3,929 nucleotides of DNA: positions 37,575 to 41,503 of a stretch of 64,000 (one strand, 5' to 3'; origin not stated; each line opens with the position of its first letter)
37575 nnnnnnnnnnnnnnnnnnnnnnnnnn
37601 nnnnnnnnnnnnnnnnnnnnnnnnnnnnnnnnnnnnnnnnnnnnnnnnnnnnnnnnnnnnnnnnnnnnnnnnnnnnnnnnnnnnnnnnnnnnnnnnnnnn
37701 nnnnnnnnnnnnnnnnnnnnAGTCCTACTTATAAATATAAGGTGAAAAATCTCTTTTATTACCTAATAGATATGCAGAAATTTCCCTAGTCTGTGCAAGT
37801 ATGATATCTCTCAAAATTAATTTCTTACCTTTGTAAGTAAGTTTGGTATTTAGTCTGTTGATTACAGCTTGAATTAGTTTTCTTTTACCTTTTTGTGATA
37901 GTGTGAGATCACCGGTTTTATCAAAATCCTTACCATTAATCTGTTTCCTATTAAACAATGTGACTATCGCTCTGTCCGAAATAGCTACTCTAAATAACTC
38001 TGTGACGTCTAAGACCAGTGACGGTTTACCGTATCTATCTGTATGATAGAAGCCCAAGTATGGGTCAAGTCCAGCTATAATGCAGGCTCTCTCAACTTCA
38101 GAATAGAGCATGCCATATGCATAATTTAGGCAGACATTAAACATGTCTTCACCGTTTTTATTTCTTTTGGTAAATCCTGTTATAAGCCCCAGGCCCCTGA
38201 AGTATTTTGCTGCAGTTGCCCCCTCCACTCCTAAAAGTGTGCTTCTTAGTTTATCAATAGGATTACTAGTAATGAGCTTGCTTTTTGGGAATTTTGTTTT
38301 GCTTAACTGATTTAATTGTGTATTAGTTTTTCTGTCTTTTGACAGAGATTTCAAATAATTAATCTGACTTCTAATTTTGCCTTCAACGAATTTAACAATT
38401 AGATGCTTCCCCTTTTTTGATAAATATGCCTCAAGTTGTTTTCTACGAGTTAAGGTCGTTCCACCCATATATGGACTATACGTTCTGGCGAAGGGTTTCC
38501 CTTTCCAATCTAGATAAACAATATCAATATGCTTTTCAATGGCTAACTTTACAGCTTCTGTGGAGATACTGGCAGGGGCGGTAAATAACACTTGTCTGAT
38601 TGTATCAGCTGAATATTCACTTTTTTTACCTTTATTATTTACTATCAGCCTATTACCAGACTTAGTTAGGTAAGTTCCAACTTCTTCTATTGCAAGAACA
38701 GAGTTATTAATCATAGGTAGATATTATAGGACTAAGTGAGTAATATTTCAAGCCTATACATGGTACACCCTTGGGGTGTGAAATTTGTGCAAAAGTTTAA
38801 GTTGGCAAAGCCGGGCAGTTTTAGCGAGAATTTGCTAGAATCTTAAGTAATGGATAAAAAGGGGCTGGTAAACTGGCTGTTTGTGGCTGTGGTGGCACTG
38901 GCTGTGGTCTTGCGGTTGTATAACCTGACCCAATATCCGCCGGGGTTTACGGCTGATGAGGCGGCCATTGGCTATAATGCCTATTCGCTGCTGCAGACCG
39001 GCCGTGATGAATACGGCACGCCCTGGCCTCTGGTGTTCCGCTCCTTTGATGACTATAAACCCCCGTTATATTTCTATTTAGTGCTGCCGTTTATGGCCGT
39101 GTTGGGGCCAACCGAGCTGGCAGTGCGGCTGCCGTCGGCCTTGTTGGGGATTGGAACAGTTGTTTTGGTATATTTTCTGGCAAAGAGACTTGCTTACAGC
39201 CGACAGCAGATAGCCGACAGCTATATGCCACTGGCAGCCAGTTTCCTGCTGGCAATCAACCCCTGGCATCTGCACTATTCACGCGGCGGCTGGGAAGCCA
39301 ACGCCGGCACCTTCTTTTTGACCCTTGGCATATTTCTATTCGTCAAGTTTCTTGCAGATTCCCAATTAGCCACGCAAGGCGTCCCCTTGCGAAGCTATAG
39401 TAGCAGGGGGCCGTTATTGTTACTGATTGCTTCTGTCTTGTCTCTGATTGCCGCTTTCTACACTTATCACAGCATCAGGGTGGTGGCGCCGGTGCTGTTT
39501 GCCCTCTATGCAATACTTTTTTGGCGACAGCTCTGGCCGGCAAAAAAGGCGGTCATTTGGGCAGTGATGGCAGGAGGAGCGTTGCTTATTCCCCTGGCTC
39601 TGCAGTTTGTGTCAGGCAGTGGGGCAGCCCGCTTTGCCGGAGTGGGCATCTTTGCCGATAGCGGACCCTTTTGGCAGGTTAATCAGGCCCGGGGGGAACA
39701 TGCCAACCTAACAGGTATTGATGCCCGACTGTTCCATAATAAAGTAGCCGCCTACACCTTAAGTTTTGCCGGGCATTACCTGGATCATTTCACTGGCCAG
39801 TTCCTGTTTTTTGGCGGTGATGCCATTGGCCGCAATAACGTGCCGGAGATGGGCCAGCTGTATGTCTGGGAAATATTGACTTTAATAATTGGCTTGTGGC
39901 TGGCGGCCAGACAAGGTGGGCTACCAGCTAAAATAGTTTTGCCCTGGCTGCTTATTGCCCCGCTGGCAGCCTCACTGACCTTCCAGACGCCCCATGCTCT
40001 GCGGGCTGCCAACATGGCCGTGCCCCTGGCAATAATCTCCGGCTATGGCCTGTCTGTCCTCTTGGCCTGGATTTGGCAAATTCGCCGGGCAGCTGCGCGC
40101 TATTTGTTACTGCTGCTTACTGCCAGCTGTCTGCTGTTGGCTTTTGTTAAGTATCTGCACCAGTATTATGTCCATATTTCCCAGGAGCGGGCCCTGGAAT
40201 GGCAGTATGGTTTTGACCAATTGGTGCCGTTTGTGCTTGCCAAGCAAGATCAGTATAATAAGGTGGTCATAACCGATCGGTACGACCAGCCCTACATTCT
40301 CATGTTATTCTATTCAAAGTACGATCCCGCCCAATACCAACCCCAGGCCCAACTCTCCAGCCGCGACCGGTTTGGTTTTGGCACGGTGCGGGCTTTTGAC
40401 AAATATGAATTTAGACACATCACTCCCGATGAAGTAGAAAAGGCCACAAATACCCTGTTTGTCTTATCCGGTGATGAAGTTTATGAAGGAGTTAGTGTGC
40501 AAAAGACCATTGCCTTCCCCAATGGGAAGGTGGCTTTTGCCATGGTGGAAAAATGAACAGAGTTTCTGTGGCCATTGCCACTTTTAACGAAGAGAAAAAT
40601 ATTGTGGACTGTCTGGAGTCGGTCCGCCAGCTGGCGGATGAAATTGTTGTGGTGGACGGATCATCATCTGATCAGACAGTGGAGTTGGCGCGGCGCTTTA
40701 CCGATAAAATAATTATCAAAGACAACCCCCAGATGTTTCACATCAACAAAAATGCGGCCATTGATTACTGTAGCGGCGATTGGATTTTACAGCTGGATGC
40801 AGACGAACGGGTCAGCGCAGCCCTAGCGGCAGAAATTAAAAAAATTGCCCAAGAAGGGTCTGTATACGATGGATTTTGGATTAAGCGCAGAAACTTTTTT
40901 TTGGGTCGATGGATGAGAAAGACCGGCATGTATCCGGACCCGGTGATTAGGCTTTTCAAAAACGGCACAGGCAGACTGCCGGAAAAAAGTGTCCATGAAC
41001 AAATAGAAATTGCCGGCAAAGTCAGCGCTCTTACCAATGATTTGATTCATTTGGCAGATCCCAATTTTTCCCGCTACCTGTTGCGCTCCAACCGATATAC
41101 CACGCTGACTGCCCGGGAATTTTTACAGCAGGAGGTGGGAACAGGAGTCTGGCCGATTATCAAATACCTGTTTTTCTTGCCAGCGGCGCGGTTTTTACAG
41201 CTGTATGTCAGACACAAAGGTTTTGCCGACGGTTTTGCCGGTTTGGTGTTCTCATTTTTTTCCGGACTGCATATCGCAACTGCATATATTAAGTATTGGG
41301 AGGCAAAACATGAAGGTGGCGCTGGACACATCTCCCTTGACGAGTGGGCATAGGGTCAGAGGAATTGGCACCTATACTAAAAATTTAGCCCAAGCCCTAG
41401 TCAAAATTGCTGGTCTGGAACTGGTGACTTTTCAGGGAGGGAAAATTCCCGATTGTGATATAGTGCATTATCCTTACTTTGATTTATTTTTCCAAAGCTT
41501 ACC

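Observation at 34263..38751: Miniature type V CRISPR-Cas system: cas1-cas2-cas4-(585-aa TnpB-like Cas12f/Cas14-like effector)-array, in a bacterial glycosylation island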

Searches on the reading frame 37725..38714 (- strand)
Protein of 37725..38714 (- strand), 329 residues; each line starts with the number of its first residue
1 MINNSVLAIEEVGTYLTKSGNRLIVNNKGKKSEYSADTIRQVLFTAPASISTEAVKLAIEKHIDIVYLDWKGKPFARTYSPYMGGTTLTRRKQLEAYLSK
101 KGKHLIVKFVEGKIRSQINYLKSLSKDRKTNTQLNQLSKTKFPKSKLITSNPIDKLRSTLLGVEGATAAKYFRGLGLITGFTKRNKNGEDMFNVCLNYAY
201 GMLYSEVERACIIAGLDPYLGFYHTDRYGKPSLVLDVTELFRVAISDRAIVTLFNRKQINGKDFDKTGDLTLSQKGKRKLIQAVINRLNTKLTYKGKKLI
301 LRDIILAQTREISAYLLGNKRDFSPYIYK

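Call 4: search_protein_families(library=pfam, proteins=[window:37725-38714:-], max_evalue=0.01)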
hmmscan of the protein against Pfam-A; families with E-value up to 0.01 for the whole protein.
window:37725-38714:- (329 aa): 1 family
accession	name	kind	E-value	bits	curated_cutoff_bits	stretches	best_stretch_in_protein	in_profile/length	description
PF01867.21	Cas_Cas1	-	7.2e-71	239.1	22.3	1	8-284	2-281/283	CRISPR associated protein Cas1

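Call 5: search_protein_families(library=ncbifam, proteins=[window:37725-38714:-], max_evalue=0.01)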
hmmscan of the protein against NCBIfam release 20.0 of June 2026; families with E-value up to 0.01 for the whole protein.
window:37725-38714:- (329 aa): 9 families
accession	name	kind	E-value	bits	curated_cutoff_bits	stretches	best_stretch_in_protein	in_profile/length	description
TIGR00287.1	cas1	equivalog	3.8e-80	269.4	71.7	1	8-321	3-324/327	CRISPR-associated endonuclease Cas1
NF049935.1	cas4g_cas1g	exception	5.8e-51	173.6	560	1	4-327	214-544/546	CRISPR-associated endonuclease Cas4g/Cas1g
TIGR03640.1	cas1_DVULG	exception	1.2e-45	156.2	385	1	7-327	6-339/340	type I-C CRISPR-associated endonuclease Cas1c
TIGR04093.1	cas1_CYANO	exception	3.3e-42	144.6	385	1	17-329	14-334/334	type I-D CRISPR-associated endonuclease Cas1d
TIGR03983.1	cas1_MYXAN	equivalog_domain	7.8e-38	130.3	358.05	1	5-290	12-306/347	type I-MYXAN CRISPR-associated endonuclease Cas1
TIGR03641.1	cas1_HMARI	exception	5.1e-33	114.7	304.1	1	15-326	10-320/324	type I-B CRISPR-associated endonuclease Cas1b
TIGR03639.1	cas1_NMENI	exception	9.5e-27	94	120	1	14-308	10-273/278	type II CRISPR-associated endonuclease Cas1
TIGR04329.1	cas1_PREFRAN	exception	1.1e-26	93.7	300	1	21-286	23-283/317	type V CRISPR-associated endonuclease Cas1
TIGR03638.1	cas1_ECOLI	exception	6.4e-10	38.7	215.6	1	181-246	161-224/269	type I-E CRISPR-associated endonuclease Cas1e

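Call 6: search_protein_families(library=padloc, proteins=[window:37725-38714:-], max_evalue=0.01)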
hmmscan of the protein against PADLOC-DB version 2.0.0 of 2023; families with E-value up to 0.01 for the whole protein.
window:37725-38714:- (329 aa): 32 families (the best 25 are shown)
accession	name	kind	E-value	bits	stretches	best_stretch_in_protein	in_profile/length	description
PDLC02066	Cas1b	-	1e-85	285.9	1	7-318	3-321/322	-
PDLC00927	Cas1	-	1e-80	269.4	1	8-321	3-324/327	CRISPR-associated endonuclease Cas1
PDLC01248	Cas1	-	1e-74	249.7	1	7-318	3-289/289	"CAS-I,CAS-II,CAS-III,CAS-IV,CAS-V,CAS-VI; acquisition_1"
PDLC01449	Cas1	-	6.6e-71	236.9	1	7-320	4-284/285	"CAS-I,CAS-II,CAS-III,CAS-IV,CAS-V,CAS-VI; acquisition_1"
PDLC01608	Cas1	-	6.4e-69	230.5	1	8-284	2-274/276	"CAS-I,CAS-II,CAS-III,CAS-IV,CAS-V,CAS-VI; acquisition_1"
PDLC00928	Cas1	-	1.8e-67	225.6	1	8-318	4-315/315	Cas1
PDLC01249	Cas1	-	4.9e-63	210.9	1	8-264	2-246/246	"CAS-I,CAS-II,CAS-III,CAS-IV,CAS-V,CAS-VI; acquisition_1"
PDLC02025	Cas1d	-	1.3e-51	174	1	5-328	2-315/316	-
PDLC02062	Cas1_II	-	2.5e-51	172.8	1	7-329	4-316/317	-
PDLC01747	Cas1g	-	1.3e-50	170.5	1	4-325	197-519/523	-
PDLC01743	Cas1c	-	2.1e-50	169.8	1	7-329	8-337/337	-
PDLC02064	Cas1a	-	1.5e-47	160.5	1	6-292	3-265/277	-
PDLC02063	Cas1_IIIb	-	5.1e-47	158.7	1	7-329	313-616/617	-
PDLC01334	Cas1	-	1.8e-46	157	1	7-326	5-335/336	"CAS-I,CAS-II,CAS-III,CAS-IV,CAS-V,CAS-VI; acquisition_1"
PDLC00923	Cas1c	-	3.2e-46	156.2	1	7-327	6-339/340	"CRISPR-associated endonuclease Cas1, subtype I-C/DVULG"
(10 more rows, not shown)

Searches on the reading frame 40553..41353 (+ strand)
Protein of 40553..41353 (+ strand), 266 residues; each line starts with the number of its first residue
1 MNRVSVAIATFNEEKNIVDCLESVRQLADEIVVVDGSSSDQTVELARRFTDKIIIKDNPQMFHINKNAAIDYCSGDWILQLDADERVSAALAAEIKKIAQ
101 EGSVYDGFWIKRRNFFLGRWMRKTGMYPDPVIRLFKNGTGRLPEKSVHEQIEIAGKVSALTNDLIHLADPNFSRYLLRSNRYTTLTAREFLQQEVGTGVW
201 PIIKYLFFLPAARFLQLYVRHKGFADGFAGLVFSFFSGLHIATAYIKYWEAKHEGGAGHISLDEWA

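Call 54: search_protein_families(library=pfam, proteins=[window:40553-41353:+], max_evalue=0.0001)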
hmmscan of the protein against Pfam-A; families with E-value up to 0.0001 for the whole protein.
window:40553-41353:+ (266 aa): 2 families
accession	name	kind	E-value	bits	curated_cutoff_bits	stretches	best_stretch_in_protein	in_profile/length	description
PF00535.33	Glycos_transf_2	-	3e-21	76.5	23.3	1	5-125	1-130/168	Glycosyl transferase family 2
PF13704.12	Glyco_tranf_2_4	-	2.4e-06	28.4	27.5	1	12-85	2-82/98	Glycosyl transferase family 2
